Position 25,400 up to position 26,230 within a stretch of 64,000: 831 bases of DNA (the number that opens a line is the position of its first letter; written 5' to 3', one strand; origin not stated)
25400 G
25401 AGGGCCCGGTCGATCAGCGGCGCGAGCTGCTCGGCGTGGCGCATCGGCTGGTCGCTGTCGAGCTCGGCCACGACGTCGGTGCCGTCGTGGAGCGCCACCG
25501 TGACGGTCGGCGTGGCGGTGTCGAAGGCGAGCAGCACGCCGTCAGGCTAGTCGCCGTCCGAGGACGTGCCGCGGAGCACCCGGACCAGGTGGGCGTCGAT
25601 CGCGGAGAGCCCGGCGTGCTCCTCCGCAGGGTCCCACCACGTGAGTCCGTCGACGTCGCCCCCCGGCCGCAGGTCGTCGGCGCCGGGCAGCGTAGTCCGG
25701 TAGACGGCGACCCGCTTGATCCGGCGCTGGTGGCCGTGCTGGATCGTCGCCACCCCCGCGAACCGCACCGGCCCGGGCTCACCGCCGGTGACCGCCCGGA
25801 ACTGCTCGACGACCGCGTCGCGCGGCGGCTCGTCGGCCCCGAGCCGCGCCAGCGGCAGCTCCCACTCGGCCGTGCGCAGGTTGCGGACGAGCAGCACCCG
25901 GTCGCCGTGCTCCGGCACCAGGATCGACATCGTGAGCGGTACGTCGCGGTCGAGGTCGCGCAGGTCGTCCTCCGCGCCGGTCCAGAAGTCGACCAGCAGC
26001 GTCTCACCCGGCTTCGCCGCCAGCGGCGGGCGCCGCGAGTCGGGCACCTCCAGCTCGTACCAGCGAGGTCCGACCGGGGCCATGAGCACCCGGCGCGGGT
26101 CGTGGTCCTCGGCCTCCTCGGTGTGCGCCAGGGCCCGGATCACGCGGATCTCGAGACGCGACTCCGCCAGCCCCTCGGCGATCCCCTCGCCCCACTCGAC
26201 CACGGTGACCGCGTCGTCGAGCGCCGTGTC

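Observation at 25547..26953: Tri-domain GNAT-TsaE-pseudo-Nudix fusion inside the t6A (tsaE-tsaB-rimI-tsaD) operon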

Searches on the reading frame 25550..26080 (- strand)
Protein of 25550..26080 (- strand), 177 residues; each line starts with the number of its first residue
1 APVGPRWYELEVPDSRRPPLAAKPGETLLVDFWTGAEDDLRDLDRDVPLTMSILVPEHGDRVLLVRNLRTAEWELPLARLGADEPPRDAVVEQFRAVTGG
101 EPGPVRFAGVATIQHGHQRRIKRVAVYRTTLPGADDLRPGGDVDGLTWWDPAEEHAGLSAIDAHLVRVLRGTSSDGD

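Call 9: search_protein_families(library=pfam, proteins=[window:25550-26080:-], max_evalue=10)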
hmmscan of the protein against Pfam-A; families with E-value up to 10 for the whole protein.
window:25550-26080:- (177 aa): 1 family
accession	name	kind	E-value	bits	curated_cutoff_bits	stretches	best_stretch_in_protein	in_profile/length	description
PF00293.34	NUDIX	-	0.0083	16.6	21.1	1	53-164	8-129/134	NUDIX domain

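Call 14: find_homologous_proteins(query=window:25550-26062:-, max_evalue=0.001)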
Query window:25550-26062:- (171 aa): 7 proteins with E <= 0.001 among 771 candidates.
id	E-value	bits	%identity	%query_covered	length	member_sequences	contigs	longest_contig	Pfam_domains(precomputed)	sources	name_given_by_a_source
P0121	1.0e-107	376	99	100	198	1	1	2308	-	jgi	jgi:hypothetical protein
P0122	2.3e-85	303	83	97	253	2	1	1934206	PF02367.24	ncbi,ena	-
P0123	2.0e-84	300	83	97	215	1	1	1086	-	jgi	jgi:hypothetical protein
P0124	1.8e-74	268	73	97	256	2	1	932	PF02367.24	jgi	jgi:hypothetical protein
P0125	2.7e-44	169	93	44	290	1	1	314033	PF02367.24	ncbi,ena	-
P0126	6.1e-40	155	50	96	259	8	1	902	PF02367.24,PF00293.35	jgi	jgi:ADP-ribose pyrophosphatase YjhB (NUDIX family)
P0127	2.3e-11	62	89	21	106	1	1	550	PF00814.32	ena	-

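Call 28: search_solved_structures(query=A2, max_evalue=1, show_alignments=2)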
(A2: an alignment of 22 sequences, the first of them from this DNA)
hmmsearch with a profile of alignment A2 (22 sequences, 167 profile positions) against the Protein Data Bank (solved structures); distinct sequences matched with E-value up to 1: 105 (the best 60 are shown).
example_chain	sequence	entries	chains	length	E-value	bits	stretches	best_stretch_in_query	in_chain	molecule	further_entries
3id9_A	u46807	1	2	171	4.6e-06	29.9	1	52-97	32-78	MutT/NUDIX family protein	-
9t4c_A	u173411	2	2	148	9.3e-06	29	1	50-132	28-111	Diphosphoinositol polyphosphate phosphohydrolase 1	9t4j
9t48_A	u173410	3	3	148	1.6e-05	28.2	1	50-132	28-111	Diphosphoinositol polyphosphate phosphohydrolase 1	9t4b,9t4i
2rrk_A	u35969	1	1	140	2.7e-05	27.5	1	49-148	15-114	CTP pyrophosphohydrolase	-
3fk9_A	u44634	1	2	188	2.8e-05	27.4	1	48-115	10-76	Mutator MutT protein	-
9t4m_A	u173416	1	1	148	2.9e-05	27.4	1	50-133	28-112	Diphosphoinositol polyphosphate phosphohydrolase 1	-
6pck_A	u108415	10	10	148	3.1e-05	27.3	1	50-132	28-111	Diphosphoinositol polyphosphate phosphohydrolase 1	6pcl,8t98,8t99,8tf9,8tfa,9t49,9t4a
9t4f_A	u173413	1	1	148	3.1e-05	27.2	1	50-132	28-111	Diphosphoinositol polyphosphate phosphohydrolase 1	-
9t4l_A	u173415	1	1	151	3.3e-05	27.2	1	50-132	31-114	Diphosphoinositol polyphosphate phosphohydrolase 1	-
6wo7_A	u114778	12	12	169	4.3e-05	26.8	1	50-131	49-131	Diphosphoinositol polyphosphate phosphohydrolase 1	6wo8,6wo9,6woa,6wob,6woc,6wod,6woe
7tn4_A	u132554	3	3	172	4.5e-05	26.7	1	50-131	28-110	Diphosphoinositol polyphosphate phosphohydrolase 1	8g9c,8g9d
3i7u_A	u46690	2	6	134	5.4e-05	26.5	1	52-103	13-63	AP4A hydrolase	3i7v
9t4k_A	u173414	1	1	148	5.8e-05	26.4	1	50-131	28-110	Diphosphoinositol polyphosphate phosphohydrolase 1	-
2fvv_A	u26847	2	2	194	6e-05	26.3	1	50-131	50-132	Diphosphoinositol polyphosphate phosphohydrolase 1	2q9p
1jrk_A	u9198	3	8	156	7.2e-05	26.1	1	52-101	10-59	Nudix homolog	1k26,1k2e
4jzu_A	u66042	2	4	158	0.00078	22.7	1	52-127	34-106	RNA PYROPHOSPHOHYDROLASE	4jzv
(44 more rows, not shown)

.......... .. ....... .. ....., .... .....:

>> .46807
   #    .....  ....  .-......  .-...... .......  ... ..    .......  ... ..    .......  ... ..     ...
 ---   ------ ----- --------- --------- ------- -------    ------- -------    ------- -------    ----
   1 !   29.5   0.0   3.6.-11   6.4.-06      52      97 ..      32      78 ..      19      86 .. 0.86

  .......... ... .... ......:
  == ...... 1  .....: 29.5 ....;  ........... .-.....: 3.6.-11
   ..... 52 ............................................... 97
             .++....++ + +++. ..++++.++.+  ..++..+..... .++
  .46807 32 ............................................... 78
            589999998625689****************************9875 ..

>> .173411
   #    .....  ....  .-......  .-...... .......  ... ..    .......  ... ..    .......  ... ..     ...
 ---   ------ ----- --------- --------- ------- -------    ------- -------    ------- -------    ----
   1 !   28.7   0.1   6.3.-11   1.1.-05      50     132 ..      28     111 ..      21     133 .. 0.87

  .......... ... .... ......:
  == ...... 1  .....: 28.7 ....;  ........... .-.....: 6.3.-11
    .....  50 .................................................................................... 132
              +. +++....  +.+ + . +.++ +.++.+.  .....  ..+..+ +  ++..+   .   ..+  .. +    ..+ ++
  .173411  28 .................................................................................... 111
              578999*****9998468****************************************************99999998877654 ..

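Call 31: find_related_loci(query=A2, collection=genome_contigs, flank=3000)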
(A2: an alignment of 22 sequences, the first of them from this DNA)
Query A2 (171 aa) in genome_contigs; peptide patterns used: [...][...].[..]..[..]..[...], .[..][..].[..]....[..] (x = any residue, [..] = any of these).
146 stretches matched a pattern; 66 encode a relative of the query (tblastn E <= 1e-3); 66 distinct loci.
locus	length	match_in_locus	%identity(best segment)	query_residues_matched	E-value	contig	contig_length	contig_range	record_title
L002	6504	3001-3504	93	1-168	3e-94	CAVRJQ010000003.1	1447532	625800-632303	MAG: uncultured Actinomycetota bacterium isolate MFD01275.bin.2.175 genome assembly, contig: contig_4231, whole genome s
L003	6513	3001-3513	82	1-171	3e-88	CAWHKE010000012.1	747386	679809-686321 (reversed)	MAG: uncultured Actinomycetota bacterium isolate MFD02840.bin.1.289 genome assembly, contig: contig_6257, whole genome s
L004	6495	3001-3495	83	1-165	2e-87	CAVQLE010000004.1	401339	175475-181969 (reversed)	MAG: uncultured Actinomycetota bacterium isolate MFD02840.bin.2.11 genome assembly, contig: contig_45973, whole genome s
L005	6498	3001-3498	83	1-166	3e-87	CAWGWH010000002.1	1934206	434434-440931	MAG: uncultured Actinomycetota bacterium isolate MFD09206.bin.1.90 genome assembly, contig: contig_2360, whole genome sh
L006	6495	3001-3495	78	1-166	1e-79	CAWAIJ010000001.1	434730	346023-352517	MAG: uncultured Actinomycetota bacterium isolate MFD02581.bin.1.122 genome assembly, contig: contig_11404, whole genome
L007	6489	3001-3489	77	1-163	3e-78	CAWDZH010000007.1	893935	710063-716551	MAG: uncultured Actinomycetota bacterium isolate MFD01275.bin.2.47 genome assembly, contig: contig_4217, whole genome sh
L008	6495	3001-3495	74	1-165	2e-74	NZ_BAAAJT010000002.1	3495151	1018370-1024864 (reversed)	Nocardioides aestuarii strain JCM 12125 sequence2, whole genome shotgun sequence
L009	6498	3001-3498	72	1-166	6e-74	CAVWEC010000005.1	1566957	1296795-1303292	MAG: uncultured Actinomycetota bacterium isolate MFD01275.bin.1.92 genome assembly, contig: contig_8539, whole genome sh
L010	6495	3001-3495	73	1-165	4e-73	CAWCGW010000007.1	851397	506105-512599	MAG: uncultured Actinomycetota bacterium isolate MFD01275.bin.1.55 genome assembly, contig: contig_3569, whole genome sh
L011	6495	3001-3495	72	1-165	3e-72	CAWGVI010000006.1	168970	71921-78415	MAG: uncultured Actinomycetota bacterium isolate MFD02581.bin.2.75 genome assembly, contig: contig_1405, whole genome sh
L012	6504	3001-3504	68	1-168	4e-72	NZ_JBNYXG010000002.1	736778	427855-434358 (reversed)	Nocardioides sp. GXQ0305 A0305_scaffold2, whole genome shotgun sequence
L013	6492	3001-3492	70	1-164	4e-71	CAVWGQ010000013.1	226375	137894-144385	MAG: uncultured Actinomycetota bacterium isolate MFD01275.bin.2.172 genome assembly, contig: contig_3584, whole genome s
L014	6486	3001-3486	53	1-162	2e-49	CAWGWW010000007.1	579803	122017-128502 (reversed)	MAG: uncultured Actinomycetota bacterium isolate MFD02581.bin.2.93 genome assembly, contig: contig_11307, whole genome s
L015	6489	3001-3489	51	1-163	3e-48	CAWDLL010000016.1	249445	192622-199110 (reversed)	MAG: uncultured Actinomycetota bacterium isolate MFD04935.bin.2.73 genome assembly, contig: contig_9703, whole genome sh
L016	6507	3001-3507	49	1-169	6e-47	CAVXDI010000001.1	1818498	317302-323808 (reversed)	MAG: uncultured Actinomycetota bacterium isolate MFD02581.bin.1.56 genome assembly, contig: contig_1176, whole genome sh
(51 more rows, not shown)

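Call 38: predict_structure(alignment_id=A2)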
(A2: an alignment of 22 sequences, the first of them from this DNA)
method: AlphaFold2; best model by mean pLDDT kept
length: 171 residues; sequences in the alignment: 22
mean_pLDDT: 85.2   pTM: 0.81
mean pLDDT of the five models: 85.2, 84.8, 83.8, 82.8, 81.6
residues with pLDDT >= 90: 102; 70-90: 43; 50-70: 12; < 50: 14
segments of 3 or more residues with pLDDT < 50: 1-9, 167-171
pLDDT, mean of each block of 10 residues (from residue 1): 41 67 83 87 94 96 94 93 97 95 87 81 91 95 94 91 65 31
secondary structure, 60 per line:
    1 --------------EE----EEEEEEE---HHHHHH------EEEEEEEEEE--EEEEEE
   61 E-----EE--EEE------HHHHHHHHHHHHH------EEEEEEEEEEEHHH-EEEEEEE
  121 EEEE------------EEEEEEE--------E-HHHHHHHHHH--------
elements in order: E21-27 H31-36 E43-52 E55-61 E71-73 H80-92 E99-109 E114-124 E137-143 H154-163

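Call 42: fold_search(model_id=the predicted structure, library=pdb)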
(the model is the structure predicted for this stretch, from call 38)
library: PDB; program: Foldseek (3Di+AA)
matches with E <= 10: 1594; with E <= 0.001: 388
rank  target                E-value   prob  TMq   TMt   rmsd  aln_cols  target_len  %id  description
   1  4jzv_B                1.1e-07  1.00  0.61  0.68   3.4       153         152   11  Crystal structure of the Bacillus subtilis pyrophosphohydrolase BsRppH bound to a non-hydrolysable triphosphorylated d (released 2013-05-08)
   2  4jzt_A                2.0e-07  1.00  0.63  0.67   4.5       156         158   11  Crystal structure of the Bacillus subtilis pyrophosphohydrolase BsRppH (E68A mutant) bound to GTP (released 2013-05-01)
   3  6ypf                  2.5e-07  1.00  0.55  0.70   3.8       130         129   17  NUDIX1 hydrolase from Rosa x hybrida in complex with geranyl pyrophosphate (released 2020-07-22)
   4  3dku_F                2.9e-07  1.00  0.64  0.72   2.3       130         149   20  Crystal structure of Nudix hydrolase Orf153, ymfB, from Escherichia coli K-1 (released 2009-06-30)
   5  3gz8_A                3.4e-07  1.00  0.61  0.67   5.7       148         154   18  Cocrystal structure of NUDIX domain of Shewanella oneidensis NrtR complexed with ADP ribose (released 2009-06-09)
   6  4nfx_H                4.4e-07  1.00  0.58  0.68   3.2       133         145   19  Structure and atypical hydrolysis mechanism of the Nudix hydrolase Orf153 (YmfB) from Escherichia coli (released 2014-05-14)
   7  4kg4_B                4.4e-07  1.00  0.52  0.61   4.2       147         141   14  Crystal structure of Saccharomyces cerevisiae Dcp2 Nudix domain (E198Q mutation) (released 2013-08-21)
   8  6dt3_B                5.9e-07  1.00  0.51  0.59   6.1       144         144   14  1.2 Angstrom Resolution Crystal Structure of Nucleoside Triphosphatase NudI from Klebsiella pneumoniae in Complex with (released 2018-06-27)
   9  6am0_A                6.7e-07  1.00  0.53  0.37  10.6       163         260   13  Crystal structure of K. lactis Edc1-Dcp1-Dcp2-Edc3 decapping complex with synthetic cap substrate analog (released 2018-03-21)
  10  5iw5_A                8.0e-07  1.00  0.51  0.36   9.5       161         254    9  Crystal structure of E. coli NudC in complex with NMN (released 2016-07-13)
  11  3dku_E                8.5e-07  1.00  0.63  0.70   2.5       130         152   19  Crystal structure of Nudix hydrolase Orf153, ymfB, from Escherichia coli K-1 (released 2009-06-30)
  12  4jzv_A                8.5e-07  1.00  0.64  0.69   3.3       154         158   12  Crystal structure of the Bacillus subtilis pyrophosphohydrolase BsRppH bound to a non-hydrolysable triphosphorylated d (released 2013-05-08)
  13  3dku_A                9.1e-07  1.00  0.63  0.70   2.4       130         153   20  Crystal structure of Nudix hydrolase Orf153, ymfB, from Escherichia coli K-1 (released 2009-06-30)
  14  6ypb                  9.1e-07  1.00  0.54  0.69   3.9       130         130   17  NUDIX1 hydrolase from Rosa x hybrida (released 2020-07-22)
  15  4kg3_B                1.0e-06  1.00  0.57  0.66   3.1       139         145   13  Crystal structure of Saccharomyces cerevisiae Dcp2 Nudix domain in complex with Mg (E153Q mutation) (released 2013-08-21)
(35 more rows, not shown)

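Call 47: search_protein_families(library=ncbifam, proteins=[window:25550-26062:-], max_evalue=0.1)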
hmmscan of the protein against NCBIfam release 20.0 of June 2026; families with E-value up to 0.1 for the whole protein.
window:25550-26062:- (171 aa): 0 families
